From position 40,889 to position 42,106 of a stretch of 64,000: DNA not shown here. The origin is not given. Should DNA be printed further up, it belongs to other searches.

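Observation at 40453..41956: Two-gene module: 5-TM membrane protein plus membrane-anchored His-rich coiled-coil protein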

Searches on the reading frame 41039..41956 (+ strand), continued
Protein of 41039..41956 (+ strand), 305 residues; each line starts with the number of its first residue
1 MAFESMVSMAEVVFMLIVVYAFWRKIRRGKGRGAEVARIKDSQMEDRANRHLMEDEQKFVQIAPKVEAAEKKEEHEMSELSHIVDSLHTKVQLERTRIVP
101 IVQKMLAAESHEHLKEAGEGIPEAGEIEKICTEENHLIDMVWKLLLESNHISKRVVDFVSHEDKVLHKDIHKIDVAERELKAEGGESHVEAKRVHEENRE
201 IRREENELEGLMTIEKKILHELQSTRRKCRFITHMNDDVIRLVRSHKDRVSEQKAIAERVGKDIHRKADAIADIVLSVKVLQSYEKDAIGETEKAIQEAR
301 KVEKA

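Call 92: list_cluster_members(proteins=[P0012, P0004, P0005, P0006, P0007, P0008, P0009, P0010, P0011, P0013])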
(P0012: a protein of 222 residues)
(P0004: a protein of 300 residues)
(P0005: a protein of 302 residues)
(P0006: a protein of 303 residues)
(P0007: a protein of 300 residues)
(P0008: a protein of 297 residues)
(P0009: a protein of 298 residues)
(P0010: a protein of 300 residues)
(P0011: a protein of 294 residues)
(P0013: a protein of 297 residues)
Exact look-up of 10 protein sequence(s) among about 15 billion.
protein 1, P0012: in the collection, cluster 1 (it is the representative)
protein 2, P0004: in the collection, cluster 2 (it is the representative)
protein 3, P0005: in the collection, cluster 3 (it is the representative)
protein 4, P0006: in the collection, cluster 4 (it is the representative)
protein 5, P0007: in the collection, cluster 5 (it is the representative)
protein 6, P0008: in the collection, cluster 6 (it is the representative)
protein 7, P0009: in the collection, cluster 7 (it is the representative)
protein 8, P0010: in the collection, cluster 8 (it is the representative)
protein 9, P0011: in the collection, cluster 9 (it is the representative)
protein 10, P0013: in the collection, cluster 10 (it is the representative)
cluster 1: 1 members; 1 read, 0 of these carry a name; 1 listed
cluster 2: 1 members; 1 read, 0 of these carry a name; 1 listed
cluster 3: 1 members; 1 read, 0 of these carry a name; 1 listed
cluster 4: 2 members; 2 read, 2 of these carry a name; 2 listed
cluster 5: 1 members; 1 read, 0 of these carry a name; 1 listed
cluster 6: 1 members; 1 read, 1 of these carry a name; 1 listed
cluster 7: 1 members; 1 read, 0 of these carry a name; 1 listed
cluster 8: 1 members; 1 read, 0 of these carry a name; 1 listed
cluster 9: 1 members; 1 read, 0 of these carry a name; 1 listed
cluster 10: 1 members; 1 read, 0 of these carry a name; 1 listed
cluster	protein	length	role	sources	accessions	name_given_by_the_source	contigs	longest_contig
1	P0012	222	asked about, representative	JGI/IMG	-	-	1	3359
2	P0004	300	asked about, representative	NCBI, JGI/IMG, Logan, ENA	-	-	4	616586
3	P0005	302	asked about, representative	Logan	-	-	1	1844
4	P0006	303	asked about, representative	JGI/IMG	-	hypothetical protein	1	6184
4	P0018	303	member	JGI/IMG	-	hypothetical protein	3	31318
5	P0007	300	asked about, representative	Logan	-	-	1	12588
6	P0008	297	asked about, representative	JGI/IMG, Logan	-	hypothetical protein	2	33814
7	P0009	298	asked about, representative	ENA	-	-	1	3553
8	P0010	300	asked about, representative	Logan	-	-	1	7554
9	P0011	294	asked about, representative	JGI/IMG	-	-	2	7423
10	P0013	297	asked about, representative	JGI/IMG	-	-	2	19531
